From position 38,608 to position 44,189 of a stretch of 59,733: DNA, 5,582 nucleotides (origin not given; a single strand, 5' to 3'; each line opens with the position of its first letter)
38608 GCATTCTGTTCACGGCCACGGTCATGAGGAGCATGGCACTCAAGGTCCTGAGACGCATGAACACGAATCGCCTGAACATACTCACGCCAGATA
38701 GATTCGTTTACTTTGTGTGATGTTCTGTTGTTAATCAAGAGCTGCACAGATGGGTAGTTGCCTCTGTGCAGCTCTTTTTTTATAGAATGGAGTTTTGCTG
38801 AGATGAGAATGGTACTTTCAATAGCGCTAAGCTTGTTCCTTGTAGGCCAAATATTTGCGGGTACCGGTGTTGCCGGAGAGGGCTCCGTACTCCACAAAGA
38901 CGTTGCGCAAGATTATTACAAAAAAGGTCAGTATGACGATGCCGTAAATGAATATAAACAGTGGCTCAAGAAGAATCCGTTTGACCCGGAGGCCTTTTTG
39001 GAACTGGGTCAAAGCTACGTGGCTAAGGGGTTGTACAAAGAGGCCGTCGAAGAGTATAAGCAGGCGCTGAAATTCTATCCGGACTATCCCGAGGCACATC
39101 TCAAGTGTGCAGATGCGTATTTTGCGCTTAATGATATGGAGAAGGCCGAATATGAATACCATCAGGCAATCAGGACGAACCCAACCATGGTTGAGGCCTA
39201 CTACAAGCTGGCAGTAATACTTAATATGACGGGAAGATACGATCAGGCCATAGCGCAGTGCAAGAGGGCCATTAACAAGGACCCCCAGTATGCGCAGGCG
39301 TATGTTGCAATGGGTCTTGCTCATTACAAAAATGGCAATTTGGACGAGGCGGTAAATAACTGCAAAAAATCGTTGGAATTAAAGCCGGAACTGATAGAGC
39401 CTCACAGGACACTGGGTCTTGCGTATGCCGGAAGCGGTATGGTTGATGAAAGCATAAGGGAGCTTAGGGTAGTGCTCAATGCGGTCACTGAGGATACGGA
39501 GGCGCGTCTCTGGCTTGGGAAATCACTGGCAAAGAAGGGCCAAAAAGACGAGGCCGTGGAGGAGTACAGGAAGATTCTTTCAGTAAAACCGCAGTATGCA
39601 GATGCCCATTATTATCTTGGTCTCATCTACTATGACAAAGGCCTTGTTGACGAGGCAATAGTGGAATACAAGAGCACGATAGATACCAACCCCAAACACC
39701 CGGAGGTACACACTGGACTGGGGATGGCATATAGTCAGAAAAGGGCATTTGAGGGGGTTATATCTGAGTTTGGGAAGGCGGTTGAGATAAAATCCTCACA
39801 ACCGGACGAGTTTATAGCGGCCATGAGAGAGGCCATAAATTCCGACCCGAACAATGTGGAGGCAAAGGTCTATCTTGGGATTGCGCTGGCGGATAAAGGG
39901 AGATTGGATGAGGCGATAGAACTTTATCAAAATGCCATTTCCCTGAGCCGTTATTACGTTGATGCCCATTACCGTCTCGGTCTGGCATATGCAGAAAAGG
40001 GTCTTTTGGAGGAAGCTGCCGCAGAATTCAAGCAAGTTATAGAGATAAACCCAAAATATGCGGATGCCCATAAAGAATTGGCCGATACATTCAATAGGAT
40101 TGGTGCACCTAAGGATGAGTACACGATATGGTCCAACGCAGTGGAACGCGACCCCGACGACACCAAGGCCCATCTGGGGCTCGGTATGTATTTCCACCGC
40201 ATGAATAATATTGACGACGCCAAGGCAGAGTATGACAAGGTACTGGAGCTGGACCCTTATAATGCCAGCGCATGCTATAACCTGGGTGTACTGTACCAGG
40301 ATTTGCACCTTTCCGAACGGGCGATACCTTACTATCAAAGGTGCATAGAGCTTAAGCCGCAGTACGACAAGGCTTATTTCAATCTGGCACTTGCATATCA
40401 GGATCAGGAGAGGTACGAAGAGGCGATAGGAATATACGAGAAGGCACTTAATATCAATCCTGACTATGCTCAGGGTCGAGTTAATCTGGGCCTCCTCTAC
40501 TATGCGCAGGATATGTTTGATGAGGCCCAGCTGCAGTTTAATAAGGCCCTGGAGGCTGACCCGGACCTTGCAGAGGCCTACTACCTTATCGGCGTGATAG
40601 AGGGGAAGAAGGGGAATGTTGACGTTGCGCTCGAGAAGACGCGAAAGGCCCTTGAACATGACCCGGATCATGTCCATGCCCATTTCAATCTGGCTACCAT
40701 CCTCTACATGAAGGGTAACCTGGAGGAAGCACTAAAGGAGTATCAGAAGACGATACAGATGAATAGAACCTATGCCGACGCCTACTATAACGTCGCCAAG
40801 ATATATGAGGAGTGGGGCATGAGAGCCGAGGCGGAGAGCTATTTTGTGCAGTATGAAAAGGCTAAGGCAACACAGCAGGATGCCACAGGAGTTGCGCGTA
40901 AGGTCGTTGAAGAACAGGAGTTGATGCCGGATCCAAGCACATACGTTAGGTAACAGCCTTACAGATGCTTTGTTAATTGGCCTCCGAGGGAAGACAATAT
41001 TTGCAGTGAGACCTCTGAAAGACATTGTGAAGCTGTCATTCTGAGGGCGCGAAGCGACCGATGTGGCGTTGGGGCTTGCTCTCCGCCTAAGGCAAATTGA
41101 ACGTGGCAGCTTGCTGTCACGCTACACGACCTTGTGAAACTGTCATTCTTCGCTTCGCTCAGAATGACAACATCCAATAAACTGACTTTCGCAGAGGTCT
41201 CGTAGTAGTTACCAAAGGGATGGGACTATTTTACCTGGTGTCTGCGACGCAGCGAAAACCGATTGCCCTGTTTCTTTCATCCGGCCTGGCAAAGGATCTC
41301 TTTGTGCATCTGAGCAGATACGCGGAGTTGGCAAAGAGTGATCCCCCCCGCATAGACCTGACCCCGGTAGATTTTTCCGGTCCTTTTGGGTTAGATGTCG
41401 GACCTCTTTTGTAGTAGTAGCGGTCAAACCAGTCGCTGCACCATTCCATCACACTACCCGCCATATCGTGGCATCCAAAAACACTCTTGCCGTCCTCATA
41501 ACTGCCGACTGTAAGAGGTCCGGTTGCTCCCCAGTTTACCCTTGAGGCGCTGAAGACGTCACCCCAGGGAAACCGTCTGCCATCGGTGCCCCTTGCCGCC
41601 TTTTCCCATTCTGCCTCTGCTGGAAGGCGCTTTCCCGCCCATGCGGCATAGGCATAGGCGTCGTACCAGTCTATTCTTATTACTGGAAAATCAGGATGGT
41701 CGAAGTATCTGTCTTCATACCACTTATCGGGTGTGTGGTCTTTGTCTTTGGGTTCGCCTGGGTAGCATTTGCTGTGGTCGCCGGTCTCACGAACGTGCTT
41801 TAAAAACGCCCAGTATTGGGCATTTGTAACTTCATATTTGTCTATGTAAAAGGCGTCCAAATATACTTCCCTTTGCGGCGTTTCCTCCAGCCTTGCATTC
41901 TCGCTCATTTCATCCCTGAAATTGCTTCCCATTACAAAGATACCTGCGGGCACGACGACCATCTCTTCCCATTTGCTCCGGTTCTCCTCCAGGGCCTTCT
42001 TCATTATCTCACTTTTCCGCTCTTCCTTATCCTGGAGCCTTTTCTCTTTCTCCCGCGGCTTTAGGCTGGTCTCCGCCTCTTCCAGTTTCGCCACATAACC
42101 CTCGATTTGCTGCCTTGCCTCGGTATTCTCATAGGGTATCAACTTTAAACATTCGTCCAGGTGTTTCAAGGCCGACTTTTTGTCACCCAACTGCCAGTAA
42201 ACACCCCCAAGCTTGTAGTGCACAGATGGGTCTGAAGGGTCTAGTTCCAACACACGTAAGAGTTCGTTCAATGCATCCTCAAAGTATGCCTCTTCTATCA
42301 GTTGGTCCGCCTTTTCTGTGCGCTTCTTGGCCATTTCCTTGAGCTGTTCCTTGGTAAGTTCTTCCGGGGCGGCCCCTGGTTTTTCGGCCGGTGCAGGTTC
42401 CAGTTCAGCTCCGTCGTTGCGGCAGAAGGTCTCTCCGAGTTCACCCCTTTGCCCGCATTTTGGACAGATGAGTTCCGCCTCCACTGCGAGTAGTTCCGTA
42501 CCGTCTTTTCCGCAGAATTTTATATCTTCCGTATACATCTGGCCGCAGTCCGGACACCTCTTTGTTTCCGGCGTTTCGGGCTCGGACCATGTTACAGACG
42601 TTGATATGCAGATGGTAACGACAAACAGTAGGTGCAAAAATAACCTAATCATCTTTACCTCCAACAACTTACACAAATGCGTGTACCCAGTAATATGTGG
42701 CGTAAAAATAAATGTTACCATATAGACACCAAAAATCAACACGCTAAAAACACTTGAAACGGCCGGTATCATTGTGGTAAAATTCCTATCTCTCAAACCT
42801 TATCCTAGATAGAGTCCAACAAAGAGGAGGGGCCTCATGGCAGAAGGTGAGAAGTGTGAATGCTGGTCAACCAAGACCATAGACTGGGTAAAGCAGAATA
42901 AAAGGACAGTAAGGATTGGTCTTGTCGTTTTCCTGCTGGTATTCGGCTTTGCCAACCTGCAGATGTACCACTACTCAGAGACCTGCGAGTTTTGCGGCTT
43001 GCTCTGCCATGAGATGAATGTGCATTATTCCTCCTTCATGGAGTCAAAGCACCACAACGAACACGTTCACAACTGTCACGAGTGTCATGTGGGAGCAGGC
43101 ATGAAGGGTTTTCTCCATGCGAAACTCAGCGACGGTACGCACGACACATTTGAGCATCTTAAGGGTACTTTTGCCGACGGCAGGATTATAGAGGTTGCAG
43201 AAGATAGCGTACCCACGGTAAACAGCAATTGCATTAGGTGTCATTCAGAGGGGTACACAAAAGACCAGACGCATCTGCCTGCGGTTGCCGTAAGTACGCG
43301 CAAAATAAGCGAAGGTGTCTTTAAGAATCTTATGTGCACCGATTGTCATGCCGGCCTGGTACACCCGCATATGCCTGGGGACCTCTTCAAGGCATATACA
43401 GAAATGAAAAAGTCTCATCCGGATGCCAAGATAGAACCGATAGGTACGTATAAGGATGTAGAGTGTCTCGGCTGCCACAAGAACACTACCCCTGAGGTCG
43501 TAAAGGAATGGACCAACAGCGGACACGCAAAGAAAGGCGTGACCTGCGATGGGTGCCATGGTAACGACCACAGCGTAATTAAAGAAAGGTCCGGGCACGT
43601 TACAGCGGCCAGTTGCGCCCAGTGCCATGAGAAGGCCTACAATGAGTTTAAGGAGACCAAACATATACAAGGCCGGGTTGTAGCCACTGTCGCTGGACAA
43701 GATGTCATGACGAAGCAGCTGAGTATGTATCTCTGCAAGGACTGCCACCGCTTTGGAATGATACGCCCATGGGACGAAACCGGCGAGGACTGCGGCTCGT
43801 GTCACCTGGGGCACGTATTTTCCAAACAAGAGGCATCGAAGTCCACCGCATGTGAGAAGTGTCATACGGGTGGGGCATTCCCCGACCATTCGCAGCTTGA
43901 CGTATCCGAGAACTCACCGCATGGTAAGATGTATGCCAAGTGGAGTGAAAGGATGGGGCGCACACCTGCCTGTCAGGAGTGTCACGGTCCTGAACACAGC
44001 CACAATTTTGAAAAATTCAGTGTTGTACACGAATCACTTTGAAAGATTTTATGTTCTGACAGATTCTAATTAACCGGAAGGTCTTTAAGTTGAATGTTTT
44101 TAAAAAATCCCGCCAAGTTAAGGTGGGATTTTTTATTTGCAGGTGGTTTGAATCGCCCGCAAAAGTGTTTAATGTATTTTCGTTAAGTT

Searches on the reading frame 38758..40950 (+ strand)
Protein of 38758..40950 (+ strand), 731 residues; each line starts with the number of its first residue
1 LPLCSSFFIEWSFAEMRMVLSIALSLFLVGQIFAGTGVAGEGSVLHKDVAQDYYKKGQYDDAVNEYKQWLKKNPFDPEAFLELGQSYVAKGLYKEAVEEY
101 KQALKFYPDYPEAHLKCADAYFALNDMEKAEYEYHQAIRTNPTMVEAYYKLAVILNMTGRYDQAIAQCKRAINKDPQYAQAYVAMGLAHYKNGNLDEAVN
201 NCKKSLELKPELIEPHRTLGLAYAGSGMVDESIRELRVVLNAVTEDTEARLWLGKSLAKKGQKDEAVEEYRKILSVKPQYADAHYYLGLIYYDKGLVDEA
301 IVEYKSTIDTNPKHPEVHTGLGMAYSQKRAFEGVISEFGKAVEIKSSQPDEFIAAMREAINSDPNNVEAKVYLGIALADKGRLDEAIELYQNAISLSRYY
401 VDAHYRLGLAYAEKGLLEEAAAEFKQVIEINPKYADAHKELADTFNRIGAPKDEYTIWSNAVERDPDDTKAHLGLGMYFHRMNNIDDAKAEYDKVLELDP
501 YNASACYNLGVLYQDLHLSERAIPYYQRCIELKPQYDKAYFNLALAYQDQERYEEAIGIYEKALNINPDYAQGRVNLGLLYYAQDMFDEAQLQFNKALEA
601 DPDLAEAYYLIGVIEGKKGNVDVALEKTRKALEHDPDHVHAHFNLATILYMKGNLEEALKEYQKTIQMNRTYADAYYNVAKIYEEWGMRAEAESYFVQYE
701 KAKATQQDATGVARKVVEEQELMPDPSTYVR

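Call 34: search_protein_families(library=ncbifam, proteins=[window:38758-40950:+], max_evalue=0.00001)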
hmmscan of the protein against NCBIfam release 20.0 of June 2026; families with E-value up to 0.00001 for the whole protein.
window:38758-40950:+ (731 aa): 42 families (the best 25 are shown)
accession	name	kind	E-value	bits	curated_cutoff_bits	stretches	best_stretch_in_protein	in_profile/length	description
NF040959.1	MamA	equivalog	6.8e-91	303.3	200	5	45-209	39-203/204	magnetosome protein MamA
NF033762.1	social_mot_Tgl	equivalog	3.1e-75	252.8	225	5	83-271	37-228/252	social motility TPR repeat lipoprotein Tgl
TIGR02917.1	PEP_TPR_lipo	equivalog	3.7e-75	253.4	312.2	4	344-591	442-689/899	XrtA/PEP-CTERM system TPR-repeat protein PrsT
TIGR02521.1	type_IV_pilW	equivalog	1.9e-61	207.6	154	3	81-276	35-231/234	type IV pilus biogenesis/stability protein PilW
NF033758.1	gliding_GltE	equivalog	8.1e-48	163.4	225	4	55-308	98-352/411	adventurous gliding motility TPR repeat lipoprotein GltE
NF008391.2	PRK11189.1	equivalog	4.9e-43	147.7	250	3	589-669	83-163/297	lipoprotein NlpI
NF002725.1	PRK02603.1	equivalog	1.7e-38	132.3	143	2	607-695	37-128/173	photosystem I assembly protein Ycf3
NF033920.0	C39_PA2778_fam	equivalog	5.3e-37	127.6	150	1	85-174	164-253/255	PA2778 family cysteine peptidase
NF008757.0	PRK11788.1-5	equivalog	4e-36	125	363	3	48-202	112-272/388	lipopolysaccharide assembly protein LapB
TIGR02552.1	LcrH_SycD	equivalog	4e-36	123.7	104.8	1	50-140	25-115/136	SycD/LcrH family type III secretion system chaperone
TIGR00990.1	3a0801s09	subfamily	2.7e-35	122.1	757.25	3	526-681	354-509/615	mitochondrial import receptor subunit TOM70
TIGR02795.1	tol_pal_ybgF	equivalog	2.7e-35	121.6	90.1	1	47-142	6-107/119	tol-pal system protein YbgF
NF053607.1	CHU_0125_OmpA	equivalog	2.9e-34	118.6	620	2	84-174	26-116/639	CHU_0125 family OmpA-like outer membrane integrity protein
NF047507.1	TPR_BatC_Lepto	exception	2.1e-32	112.3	175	1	574-680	27-137/214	TPR repeat-containing protein BatC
NF047371.1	FlcA_CTERM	equivalog_domain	1.6e-31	109.5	300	2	578-667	445-535/646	periplasmic flagellar collar protein FlcA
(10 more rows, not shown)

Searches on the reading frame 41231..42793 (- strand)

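Call 34: search_protein_families(library=ncbifam, proteins=[window:41231-42793:-], max_evalue=0.00001)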
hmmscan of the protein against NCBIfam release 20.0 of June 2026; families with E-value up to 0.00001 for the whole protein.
window:41231-42793:- (520 aa): 9 families
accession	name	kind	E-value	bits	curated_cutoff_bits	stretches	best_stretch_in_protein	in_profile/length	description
TIGR03525.2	GldK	equivalog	5.3e-28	98.4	350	2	357-518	205-406/408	T9SS ring complex lipoprotein PorK/GldK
TIGR03440.2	egtB_TIGR03440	equivalog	1.4e-27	96.8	360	1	267-515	170-412/413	ergothioneine biosynthesis protein EgtB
NF041186.1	SenA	equivalog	4.3e-23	82.3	420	1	267-517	159-382/382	selenoneine synthase SenA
NF051459.1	pyoverdine_PvdO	equivalog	1.9e-17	63.3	500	1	275-518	33-279/280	dihydropyoverdine dehydrogenase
TIGR03530.1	GldJ_short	equivalog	2e-11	43.4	382.9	1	273-386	61-177/396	gliding motility lipoprotein GldJ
TIGR02171.1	Fb_sc_TIGR02171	subfamily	2.3e-08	32.5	544.35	1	386-491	157-253/912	TIGR02171 family lipoprotein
TIGR03524.1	GldJ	equivalog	5.9e-08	31.8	458.2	0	261-388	44-180/559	gliding motility lipoprotein GldJ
NF047507.1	TPR_BatC_Lepto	exception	1.4e-06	28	175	1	191-271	98-176/214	TPR repeat-containing protein BatC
TIGR02521.1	type_IV_pilW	equivalog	1.5e-06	27.9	154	1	142-220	18-96/234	type IV pilus biogenesis/stability protein PilW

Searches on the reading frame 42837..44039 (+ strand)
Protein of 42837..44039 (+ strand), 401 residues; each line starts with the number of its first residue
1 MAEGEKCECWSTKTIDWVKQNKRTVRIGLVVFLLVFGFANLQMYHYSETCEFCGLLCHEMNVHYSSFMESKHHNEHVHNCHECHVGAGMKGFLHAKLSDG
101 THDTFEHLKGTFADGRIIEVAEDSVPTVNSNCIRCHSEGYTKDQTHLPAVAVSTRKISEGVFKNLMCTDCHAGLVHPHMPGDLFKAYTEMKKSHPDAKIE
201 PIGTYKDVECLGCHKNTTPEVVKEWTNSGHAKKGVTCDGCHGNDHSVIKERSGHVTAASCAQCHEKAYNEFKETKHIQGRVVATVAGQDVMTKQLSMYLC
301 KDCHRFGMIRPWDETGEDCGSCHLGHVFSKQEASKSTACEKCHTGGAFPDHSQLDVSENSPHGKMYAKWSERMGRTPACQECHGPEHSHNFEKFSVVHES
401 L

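Call 48: search_protein_families(library=pfam, proteins=[window:42837-44039:+], max_evalue=0.00001)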
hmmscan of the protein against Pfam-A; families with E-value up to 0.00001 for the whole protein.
window:42837-44039:+ (401 aa): 4 families
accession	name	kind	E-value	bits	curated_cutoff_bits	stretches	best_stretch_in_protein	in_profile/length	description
PF14537.11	Cytochrom_c3_2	-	2e-12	47.8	25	0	230-305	2-65/79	Cytochrome c3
PF14522.11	Cytochrome_C7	-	2.2e-09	37.5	24.8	0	206-265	12-67/67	Cytochrome c7 and related cytochrome c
PF22113.1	Mtrc-MtrF_II-IV_dom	-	1.1e-06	28.7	30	0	57-218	12-167/176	Outer membrane cytochrome MtrC/MtrF-like, domains II/IV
PF13435.11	Cytochrome_C554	-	2.2e-06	29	20.8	0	167-242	2-84/84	Cytochrome c554 and c-prime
